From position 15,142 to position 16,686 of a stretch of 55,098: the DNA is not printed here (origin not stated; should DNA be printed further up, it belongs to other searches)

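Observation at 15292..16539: Stand-alone Cas4-family nuclease interrupted by a four-helix membrane insertion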

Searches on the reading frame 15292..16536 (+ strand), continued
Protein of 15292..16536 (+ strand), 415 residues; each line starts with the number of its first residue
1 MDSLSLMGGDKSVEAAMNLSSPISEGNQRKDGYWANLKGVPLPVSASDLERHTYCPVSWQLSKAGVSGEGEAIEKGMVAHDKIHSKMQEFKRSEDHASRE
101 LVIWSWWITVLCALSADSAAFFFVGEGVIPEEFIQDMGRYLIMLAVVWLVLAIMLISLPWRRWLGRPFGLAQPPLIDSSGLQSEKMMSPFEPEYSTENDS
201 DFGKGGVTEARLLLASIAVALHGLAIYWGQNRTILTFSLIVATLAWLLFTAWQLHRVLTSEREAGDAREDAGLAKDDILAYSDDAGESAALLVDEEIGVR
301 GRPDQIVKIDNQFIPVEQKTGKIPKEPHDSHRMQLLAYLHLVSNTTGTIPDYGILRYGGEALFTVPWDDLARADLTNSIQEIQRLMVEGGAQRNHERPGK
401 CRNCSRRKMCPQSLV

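Call 70: find_homologous_proteins(query=A3, max_evalue=0.001)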
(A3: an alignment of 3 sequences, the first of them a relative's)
Query A3 (3 sequences) (253 aa, profile of the alignment): 491 proteins with E <= 0.001 among 6705 candidates; the best 120 are listed.
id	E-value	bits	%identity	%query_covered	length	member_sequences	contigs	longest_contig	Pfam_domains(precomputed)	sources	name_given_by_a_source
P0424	1.6e-135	468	47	96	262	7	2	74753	PF14811.12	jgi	jgi:hypothetical protein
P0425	1.1e-129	449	93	99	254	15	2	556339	PF14811.12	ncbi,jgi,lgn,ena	-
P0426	5.8e-126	437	89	100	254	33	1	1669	PF14811.12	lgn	-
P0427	6.4e-125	434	80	100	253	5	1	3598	PF14811.12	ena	-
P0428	3.8e-124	431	81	99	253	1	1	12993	PF14811.12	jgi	-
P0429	1.3e-123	429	80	99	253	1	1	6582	PF14811.12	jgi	-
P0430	1.7e-123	429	80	100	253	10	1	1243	PF14811.12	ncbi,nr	ncbi:MAG TPA: C15orf41 family protein [Methanomassiliicoccales archaeon]|nr:C15orf41 family protein 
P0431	4.2e-122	424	53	97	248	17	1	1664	PF14811.12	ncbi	-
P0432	1.5e-121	423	79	99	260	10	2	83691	PF14811.12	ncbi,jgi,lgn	jgi:hypothetical protein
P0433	1.6e-121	422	50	96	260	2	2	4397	PF14811.12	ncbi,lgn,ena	-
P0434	1.7e-121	422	78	99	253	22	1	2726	PF14811.12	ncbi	-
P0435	2.6e-121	422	81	100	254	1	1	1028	PF14811.12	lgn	-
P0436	4.5e-121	421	52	97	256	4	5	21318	PF14811.12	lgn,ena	-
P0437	1.4e-120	419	52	96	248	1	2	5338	PF14811.12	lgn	-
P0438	1.5e-120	419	52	96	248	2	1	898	PF14811.12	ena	-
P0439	1.8e-120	419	53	96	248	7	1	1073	PF14811.12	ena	-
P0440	1.8e-120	419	77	100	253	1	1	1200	PF14811.12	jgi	-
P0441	2.6e-120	418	78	99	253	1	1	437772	PF14811.12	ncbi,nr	ncbi:MAG: C15orf41 family protein [Methanomassiliicoccales archaeon]|nr:C15orf41 family protein [Met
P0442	5.7e-120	417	50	96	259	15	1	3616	PF14811.12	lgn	-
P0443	9.9e-120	417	77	95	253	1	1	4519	PF14811.12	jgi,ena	-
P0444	1.1e-119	416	47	96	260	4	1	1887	PF14811.12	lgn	-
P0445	1.6e-119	416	78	99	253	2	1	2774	PF14811.12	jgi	jgi:hypothetical protein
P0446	2.1e-119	415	76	99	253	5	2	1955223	PF14811.12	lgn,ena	-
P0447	3.5e-119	415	52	96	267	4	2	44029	PF14811.12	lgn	-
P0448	5.9e-119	414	50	93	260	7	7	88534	PF14811.12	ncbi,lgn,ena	-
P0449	6.1e-119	414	75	99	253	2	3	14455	PF14811.12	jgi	jgi:hypothetical protein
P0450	6.4e-119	414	48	96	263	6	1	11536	PF14811.12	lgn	-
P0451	9.1e-119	413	77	99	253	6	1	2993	PF14811.12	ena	-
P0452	1.0e-118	413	52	96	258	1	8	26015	PF14811.12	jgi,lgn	jgi:hypothetical protein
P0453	1.4e-118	413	77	100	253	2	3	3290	PF14811.12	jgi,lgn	jgi:hypothetical protein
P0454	2.7e-118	412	53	95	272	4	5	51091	PF14811.12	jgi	jgi:hypothetical protein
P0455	4.6e-118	411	53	96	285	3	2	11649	PF14811.12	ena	-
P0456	5.4e-118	411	52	96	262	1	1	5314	PF14811.12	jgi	jgi:hypothetical protein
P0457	8.0e-118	410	51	94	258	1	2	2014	PF14811.12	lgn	-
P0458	9.4e-118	410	51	96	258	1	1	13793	PF14811.12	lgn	-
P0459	1.7e-117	409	48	96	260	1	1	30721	PF14811.12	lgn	-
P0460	1.9e-117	409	51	97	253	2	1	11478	PF14811.12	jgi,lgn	-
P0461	2.7e-117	409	50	96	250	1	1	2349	PF14811.12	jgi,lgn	jgi:hypothetical protein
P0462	2.9e-117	408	53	96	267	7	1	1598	PF14811.12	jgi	jgi:hypothetical protein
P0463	4.3e-117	408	51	96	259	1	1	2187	PF14811.12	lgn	-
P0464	5.4e-117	408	48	96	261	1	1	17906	PF14811.12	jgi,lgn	-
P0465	5.4e-117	408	53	96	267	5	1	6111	PF14811.12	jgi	jgi:hypothetical protein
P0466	5.5e-117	408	47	96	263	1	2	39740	PF14811.12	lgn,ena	-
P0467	5.6e-117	408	52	96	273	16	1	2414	PF14811.12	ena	-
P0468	5.8e-117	407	50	97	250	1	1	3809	PF14811.12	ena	-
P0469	8.6e-117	407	53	96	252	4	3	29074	PF14811.12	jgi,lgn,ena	-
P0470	1.3e-116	406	52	96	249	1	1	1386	PF14811.12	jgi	jgi:hypothetical protein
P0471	4.5e-116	405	52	96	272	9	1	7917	PF14811.12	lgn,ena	-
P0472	4.6e-116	405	53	94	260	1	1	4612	PF14811.12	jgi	-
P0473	1.2e-115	403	51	94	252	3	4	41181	PF14811.12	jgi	jgi:hypothetical protein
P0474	8.4e-115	400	52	94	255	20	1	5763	PF14811.12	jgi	jgi:hypothetical protein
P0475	8.6e-115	400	50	96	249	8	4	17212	PF14811.12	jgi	jgi:hypothetical protein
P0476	9.8e-115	400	49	96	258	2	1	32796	PF14811.12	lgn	-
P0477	1.7e-114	399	49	96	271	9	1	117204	PF14811.12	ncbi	ncbi:MAG: C15orf41 family protein [Thermoplasmata archaeon]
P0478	1.8e-114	399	48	87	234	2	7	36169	PF14811.12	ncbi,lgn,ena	-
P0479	2.5e-114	399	48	96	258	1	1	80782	PF14811.12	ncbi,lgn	-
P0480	4.0e-114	398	50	96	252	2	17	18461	PF14811.12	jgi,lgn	jgi:hypothetical protein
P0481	4.4e-114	398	51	94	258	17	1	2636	PF14811.12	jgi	jgi:hypothetical protein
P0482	5.2e-114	398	49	100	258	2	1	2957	PF14811.12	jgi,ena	-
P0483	5.6e-114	398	50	96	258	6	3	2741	PF14811.12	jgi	-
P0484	5.8e-114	398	51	96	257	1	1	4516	PF14811.12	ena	-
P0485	7.1e-114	397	49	94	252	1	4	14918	PF14811.12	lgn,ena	-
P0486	7.2e-114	397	51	94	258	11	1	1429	PF14811.12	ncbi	-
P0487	7.5e-114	397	51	96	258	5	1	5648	PF14811.12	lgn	-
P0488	9.0e-114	397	51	96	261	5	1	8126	PF14811.12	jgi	jgi:hypothetical protein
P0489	9.4e-114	397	50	98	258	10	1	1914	PF14811.12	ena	-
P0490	1.6e-113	396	49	96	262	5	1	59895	PF14811.12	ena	-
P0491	2.1e-113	396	51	96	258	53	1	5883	PF14811.12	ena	-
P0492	2.2e-113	396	52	95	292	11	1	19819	PF14811.12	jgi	jgi:hypothetical protein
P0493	2.3e-113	396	50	96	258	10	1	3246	PF14811.12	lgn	-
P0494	2.6e-113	395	48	96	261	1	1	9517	PF14811.12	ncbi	ncbi:MAG: C15orf41 family protein [Methanomassiliicoccales archaeon]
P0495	3.7e-113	395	54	96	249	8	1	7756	PF14811.12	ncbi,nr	ncbi:MAG: hypothetical protein A3K75_02670 [Euryarchaeota archaeon RBG_13_61_15]|nr:MAG: hypothetica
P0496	5.4e-113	394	49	96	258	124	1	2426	PF14811.12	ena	-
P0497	5.8e-113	394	50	96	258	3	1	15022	PF14811.12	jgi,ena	-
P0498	8.3e-113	394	50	99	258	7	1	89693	PF14811.12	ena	-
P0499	9.1e-113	394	50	96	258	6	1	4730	PF14811.12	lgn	-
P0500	1.7e-112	393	50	94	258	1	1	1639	PF14811.12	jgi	-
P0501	5.8e-112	391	49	96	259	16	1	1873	PF14811.12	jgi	-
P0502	1.1e-111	390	61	100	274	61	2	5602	PF14811.12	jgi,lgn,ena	-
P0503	1.5e-111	390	48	96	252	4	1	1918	PF14811.12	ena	-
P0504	3.3e-111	389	49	96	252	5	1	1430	PF14811.12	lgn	-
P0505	5.0e-111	388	50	94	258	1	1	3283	PF14811.12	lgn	-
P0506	1.8e-110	386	53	94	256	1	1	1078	PF14811.12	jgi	-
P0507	2.2e-110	386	44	96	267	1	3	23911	PF14811.12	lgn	-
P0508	2.4e-110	386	61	99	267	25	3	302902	PF14811.12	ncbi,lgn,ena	-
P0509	9.4e-110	384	50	96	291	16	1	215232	PF14811.12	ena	-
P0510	2.2e-109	383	53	96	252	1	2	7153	PF14811.12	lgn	-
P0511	2.6e-109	382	59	98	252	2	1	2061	PF14811.12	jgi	jgi:hypothetical protein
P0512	2.8e-109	382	57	98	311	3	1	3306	PF14811.12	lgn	-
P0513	9.2e-109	381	61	100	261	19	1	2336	PF14811.12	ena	-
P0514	1.4e-108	380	60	98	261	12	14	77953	PF14811.12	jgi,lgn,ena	jgi:hypothetical protein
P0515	2.0e-108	379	56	98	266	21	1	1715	PF14811.12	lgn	-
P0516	2.1e-108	379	61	99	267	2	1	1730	PF14811.12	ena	-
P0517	2.8e-108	379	60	99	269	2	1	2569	PF14811.12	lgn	-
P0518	5.9e-108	378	59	98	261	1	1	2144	PF14811.12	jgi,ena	-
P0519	7.6e-108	378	59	100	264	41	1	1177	PF14811.12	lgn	-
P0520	9.9e-108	377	57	99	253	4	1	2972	PF14811.12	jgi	jgi:hypothetical protein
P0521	3.2e-107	376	60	98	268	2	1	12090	PF14811.12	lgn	-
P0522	3.3e-107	376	57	100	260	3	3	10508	PF14811.12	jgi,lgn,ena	-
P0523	3.4e-107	375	59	99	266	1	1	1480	PF14811.12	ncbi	-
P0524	4.1e-107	375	56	100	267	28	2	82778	PF14811.12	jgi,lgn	jgi:hypothetical protein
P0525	7.0e-107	374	49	96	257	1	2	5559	PF14811.12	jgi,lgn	jgi:hypothetical protein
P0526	2.0e-106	373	49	98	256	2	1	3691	PF14811.12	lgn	-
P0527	2.2e-106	373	52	94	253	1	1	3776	PF14811.12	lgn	-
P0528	7.3e-106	371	59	98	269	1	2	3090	PF14811.12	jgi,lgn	jgi:hypothetical protein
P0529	9.1e-106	371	56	100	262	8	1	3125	PF14811.12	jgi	jgi:hypothetical protein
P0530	1.0e-105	371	58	98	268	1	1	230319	PF14811.12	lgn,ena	-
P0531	1.1e-105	370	49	98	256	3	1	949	PF14811.12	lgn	-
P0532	1.8e-105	370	57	98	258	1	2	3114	PF14811.12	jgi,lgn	-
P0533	2.3e-105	369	58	98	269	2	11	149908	PF14811.12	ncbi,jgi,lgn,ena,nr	ncbi:MAG: TPD domain-containing protein [Euryarchaeota archaeon]|nr:TPD domain-containing protein [E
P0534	3.3e-105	369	57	100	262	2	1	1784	PF14811.12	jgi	jgi:hypothetical protein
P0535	4.9e-105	368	48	98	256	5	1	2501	PF14811.12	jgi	jgi:hypothetical protein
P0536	7.8e-105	368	55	96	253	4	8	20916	PF14811.12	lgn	-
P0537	8.3e-105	368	49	97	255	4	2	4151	PF14811.12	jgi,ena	-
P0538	1.4e-104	367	55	96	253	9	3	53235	PF14811.12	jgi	jgi:mRNA-degrading endonuclease RelE of RelBE toxin-antitoxin system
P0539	1.4e-104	367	51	96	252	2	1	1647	PF14811.12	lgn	-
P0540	1.7e-104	367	49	98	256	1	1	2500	PF14811.12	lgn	-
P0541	2.2e-104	366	48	98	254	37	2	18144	PF14811.12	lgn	-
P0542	2.9e-104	366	57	95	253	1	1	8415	PF14811.12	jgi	jgi:hypothetical protein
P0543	4.2e-104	365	57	100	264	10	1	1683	PF14811.12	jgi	-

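Call 71: list_cluster_members(proteins=[P0224, P0228, P0229, P0231, P0234, P0237, P0238, P0241, P0242, P0253])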
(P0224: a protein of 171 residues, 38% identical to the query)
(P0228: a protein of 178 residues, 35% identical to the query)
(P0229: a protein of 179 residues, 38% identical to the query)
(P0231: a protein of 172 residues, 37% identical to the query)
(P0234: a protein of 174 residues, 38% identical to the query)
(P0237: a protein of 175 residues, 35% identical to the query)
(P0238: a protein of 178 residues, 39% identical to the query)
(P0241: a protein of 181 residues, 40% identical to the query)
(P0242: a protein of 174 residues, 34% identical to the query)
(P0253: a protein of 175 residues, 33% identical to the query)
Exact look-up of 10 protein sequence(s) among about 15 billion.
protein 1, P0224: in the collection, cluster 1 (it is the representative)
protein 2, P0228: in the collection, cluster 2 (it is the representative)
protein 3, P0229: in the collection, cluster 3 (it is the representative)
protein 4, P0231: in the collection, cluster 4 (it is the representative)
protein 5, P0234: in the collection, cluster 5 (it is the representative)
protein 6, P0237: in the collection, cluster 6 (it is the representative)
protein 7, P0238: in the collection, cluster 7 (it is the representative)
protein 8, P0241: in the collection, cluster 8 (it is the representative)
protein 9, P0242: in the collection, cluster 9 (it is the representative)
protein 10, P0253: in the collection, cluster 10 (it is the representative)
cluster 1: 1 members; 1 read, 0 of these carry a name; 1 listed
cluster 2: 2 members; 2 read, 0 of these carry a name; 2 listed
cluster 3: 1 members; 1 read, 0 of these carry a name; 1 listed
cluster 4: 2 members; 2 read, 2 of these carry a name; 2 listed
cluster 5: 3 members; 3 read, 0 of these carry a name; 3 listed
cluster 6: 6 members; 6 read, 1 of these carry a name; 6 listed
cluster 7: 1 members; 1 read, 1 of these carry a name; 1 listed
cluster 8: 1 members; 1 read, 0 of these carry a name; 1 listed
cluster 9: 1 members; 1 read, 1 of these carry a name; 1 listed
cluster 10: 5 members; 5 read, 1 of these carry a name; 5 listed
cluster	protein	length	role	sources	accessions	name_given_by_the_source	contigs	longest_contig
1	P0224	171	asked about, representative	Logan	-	-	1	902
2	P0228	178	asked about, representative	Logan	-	-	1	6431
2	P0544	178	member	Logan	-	-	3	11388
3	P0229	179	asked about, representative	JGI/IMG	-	-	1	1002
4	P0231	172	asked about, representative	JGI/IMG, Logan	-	CRISPR-associated exonuclease Cas4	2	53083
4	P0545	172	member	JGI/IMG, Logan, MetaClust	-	CRISPR-associated exonuclease Cas4 | \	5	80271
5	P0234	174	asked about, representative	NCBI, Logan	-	-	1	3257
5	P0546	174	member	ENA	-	-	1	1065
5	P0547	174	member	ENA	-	-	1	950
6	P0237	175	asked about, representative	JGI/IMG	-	-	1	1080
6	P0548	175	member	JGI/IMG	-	CRISPR-associated exonuclease Cas4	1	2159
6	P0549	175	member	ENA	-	-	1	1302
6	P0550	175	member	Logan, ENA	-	-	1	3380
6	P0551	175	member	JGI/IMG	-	-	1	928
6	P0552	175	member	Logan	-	-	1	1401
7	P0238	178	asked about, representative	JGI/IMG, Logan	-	CRISPR-associated exonuclease Cas4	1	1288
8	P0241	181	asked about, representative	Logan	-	-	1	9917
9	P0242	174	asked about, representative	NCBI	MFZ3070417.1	MAG: Dna2/Cas4 domain-containing protein [Anaerolineaceae bacterium]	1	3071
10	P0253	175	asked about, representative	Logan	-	-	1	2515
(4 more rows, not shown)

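Call 72: find_encoding_contigs(protein=P0287, flank=4000, max_places=1)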
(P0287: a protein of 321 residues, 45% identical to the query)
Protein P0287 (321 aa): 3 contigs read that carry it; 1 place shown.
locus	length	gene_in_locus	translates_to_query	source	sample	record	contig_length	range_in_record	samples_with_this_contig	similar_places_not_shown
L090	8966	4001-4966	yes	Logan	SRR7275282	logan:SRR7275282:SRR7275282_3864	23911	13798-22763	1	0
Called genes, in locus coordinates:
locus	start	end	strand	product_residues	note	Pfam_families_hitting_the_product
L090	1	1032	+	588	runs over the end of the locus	PF04068:Fer4_RLI, PF12837:Fer4_6 (faint), PF14697:Fer4_21 (weak), PF00037:Fer4, PF02463:SMC_N (faint), PF00005:ABC_tran, PF13304:AAA_21 (faint), PF00005:ABC_tran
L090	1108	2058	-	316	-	PF03144:GTP_EFTU_D2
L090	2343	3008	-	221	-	-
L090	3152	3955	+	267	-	PF14811:TPD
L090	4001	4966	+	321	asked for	PF12705:PDDEXK_1, PF01930:Cas_Cas4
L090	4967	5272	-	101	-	-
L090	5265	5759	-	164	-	-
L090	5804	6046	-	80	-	-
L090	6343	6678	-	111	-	PF02036:SCP2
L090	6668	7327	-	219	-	PF01351:RNase_HII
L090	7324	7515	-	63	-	-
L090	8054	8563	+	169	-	PF00515:TPR_1 (faint), PF13181:TPR_8 (faint), PF13428:TPR_14 (faint), PF13432:TPR_16 (weak), PF13414:TPR_11 (faint), PF14559:TPR_19 (weak), PF13431:TPR_17 (weak), PF07719:TPR_2 (weak)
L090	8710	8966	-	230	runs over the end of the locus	PF00702:Hydrolase (faint), PF05116:S6PP (weak), PF08282:Hydrolase_3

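Call 73: find_encoding_contigs(protein=P0289, flank=4000, max_places=1)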
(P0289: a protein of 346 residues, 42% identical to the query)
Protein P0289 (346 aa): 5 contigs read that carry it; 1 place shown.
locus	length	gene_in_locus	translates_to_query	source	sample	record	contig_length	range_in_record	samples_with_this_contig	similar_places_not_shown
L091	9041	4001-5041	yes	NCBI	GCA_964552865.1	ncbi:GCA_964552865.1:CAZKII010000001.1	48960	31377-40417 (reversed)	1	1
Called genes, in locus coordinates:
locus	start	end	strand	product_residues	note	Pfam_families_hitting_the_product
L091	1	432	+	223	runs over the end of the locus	PF08282:Hydrolase_3, PF12710:HAD (faint), PF00702:Hydrolase (weak), PF08282:Hydrolase_3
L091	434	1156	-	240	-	PF02633:Creatininase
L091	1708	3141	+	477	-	PF03853:YjeF_N, PF01256:Carb_kinase, PF02110:HK (weak)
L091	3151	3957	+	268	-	PF00149:Metallophos (weak)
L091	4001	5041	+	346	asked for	PF01930:Cas_Cas4 (faint), PF12705:PDDEXK_1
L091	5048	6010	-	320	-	-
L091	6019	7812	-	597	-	PF13230:GATase_4 (weak), PF13522:GATase_6, PF13537:GATase_7, PF01380:SIS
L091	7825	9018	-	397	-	PF00483:NTP_transferase, PF12804:NTP_transf_3, PF25084:LbH_EIF2B, PF00132:Hexapep, PF25087:GMPPB_C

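Call 74: find_encoding_contigs(protein=P0392, flank=6000, max_places=2)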
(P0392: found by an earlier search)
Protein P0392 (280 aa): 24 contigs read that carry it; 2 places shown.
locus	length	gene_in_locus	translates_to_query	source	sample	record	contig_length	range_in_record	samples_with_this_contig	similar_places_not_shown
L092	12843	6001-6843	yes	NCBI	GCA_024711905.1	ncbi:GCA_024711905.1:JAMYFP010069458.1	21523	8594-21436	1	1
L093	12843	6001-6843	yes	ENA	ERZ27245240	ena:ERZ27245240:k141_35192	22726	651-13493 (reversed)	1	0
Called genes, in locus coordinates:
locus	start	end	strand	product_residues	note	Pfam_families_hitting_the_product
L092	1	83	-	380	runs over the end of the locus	-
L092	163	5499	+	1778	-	-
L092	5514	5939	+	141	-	-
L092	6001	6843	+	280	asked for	PF12705:PDDEXK_1, PF01930:Cas_Cas4 (weak)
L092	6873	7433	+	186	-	PF03266:NTPase_1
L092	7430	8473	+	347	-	PF02005:TRM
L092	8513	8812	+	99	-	PF13656:RNA_pol_L_2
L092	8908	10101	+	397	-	PF01142:TruD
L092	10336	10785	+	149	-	PF04513:Baculo_PEP_C (weak)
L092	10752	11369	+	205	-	-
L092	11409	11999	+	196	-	-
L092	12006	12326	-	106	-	PF00085:Thioredoxin, PF14595:Thioredoxin_9 (weak), PF00578:AhpC-TSA (weak), PF13098:Thioredoxin_2, PF13905:Thioredoxin_8 (weak)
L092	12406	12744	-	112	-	PF02635:DsrE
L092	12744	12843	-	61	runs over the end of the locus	?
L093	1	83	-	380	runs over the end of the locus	-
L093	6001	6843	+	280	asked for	PF12705:PDDEXK_1, PF01930:Cas_Cas4 (weak)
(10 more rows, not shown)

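Call 80: search_protein_families(library=pfam, proteins=[P0135, P0137, P0143, P0144, P0250, L091:3151-3954:+], max_evalue=0.01)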
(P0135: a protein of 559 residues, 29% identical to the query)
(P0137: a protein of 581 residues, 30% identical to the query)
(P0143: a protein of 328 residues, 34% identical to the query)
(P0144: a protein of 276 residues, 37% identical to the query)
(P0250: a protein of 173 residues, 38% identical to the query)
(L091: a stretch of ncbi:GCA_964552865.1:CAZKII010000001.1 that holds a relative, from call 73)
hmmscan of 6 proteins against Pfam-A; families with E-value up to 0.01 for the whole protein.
P0135 (559 aa): 3 families
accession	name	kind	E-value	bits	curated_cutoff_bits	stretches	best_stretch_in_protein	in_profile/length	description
PF12705.13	PDDEXK_1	-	1.9e-16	61.2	22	1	414-555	88-247/247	PD-(D/E)XK nuclease superfamily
PF01930.23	Cas_Cas4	-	2.5e-10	41.1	22.7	1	445-554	53-158/160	Domain of unknown function DUF83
PF06023.18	Csa1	-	0.0018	18.1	27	1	461-515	195-245/292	CRISPR-associated exonuclease Csa1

P0137 (581 aa): 3 families
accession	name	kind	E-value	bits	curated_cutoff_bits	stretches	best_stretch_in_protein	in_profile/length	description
PF12705.13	PDDEXK_1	-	2.5e-11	44.4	22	1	443-576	99-247/247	PD-(D/E)XK nuclease superfamily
PF01930.23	Cas_Cas4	-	5.8e-09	36.7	22.7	1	465-575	53-158/160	Domain of unknown function DUF83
PF10101.14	DUF2339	-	3.8e-07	29.7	33.6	1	101-329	382-607/659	Predicted membrane protein (DUF2339)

P0143 (328 aa): 2 families
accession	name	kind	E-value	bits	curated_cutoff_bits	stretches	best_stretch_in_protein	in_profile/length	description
PF12705.13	PDDEXK_1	-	1.3e-14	55.2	22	1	199-324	120-247/247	PD-(D/E)XK nuclease superfamily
PF01930.23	Cas_Cas4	-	5.6e-07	30.2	22.7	1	214-323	53-158/160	Domain of unknown function DUF83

P0144 (276 aa): 2 families
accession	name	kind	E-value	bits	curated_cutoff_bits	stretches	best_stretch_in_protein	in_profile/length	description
PF12705.13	PDDEXK_1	-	5e-14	53.3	22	1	12-271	2-246/247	PD-(D/E)XK nuclease superfamily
PF01930.23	Cas_Cas4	-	4.6e-08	33.8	22.7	1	164-271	56-158/160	Domain of unknown function DUF83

P0250 (173 aa): 2 families
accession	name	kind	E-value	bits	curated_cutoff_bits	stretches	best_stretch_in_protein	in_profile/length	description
PF01930.23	Cas_Cas4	-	2.9e-10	40.9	22.7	1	58-168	53-158/160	Domain of unknown function DUF83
PF12705.13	PDDEXK_1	-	2.6e-09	37.8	22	1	48-168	116-246/247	PD-(D/E)XK nuclease superfamily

L091:3151-3954:+ (268 aa): 1 family
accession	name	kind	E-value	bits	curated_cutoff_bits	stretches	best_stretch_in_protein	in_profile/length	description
PF00149.33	Metallophos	-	2.6e-06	28.4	21.5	1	27-145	4-116/191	Calcineurin-like phosphoesterase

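Call 83: find_encoding_contigs(protein=P0376, flank=3000, max_places=1)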
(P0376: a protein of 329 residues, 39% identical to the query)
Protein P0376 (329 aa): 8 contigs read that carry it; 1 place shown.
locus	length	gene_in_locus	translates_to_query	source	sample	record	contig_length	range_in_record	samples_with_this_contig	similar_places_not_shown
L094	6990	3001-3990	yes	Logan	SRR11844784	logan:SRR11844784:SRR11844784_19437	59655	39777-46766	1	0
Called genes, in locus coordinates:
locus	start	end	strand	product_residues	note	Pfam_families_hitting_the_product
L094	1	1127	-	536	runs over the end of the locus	PF07969:Amidohydro_3 (faint), PF01979:Amidohydro_1, PF13382:Adenine_deam_C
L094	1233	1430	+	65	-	PF04457:MJ1316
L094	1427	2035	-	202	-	-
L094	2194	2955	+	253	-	PF14811:TPD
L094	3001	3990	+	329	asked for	PF12705:PDDEXK_1, PF01930:Cas_Cas4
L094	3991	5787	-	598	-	PF13522:GATase_6, PF13537:GATase_7, PF01380:SIS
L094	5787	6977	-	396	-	PF00483:NTP_transferase, PF12804:NTP_transf_3, PF00132:Hexapep, PF25084:LbH_EIF2B, PF00132:Hexapep (weak), PF24894:Hexapep_GlmU, PF25087:GMPPB_C (weak), PF00132:Hexapep (weak)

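Call 84: find_encoding_contigs(protein=P0329, flank=3000, max_places=1)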
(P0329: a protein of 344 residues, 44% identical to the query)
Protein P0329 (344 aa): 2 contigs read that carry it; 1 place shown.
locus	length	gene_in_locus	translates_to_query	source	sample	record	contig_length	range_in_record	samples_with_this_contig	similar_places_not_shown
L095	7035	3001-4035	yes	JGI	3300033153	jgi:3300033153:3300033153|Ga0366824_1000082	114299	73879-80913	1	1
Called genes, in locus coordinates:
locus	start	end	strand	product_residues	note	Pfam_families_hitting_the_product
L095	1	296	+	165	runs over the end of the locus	PF00011:HSP20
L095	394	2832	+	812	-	PF00690:Cation_ATPase_N, PF00122:E1-E2_ATPase, PF00702:Hydrolase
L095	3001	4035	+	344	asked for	PF12705:PDDEXK_1, PF01930:Cas_Cas4 (weak)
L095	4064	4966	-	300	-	-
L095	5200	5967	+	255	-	-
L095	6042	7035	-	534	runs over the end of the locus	-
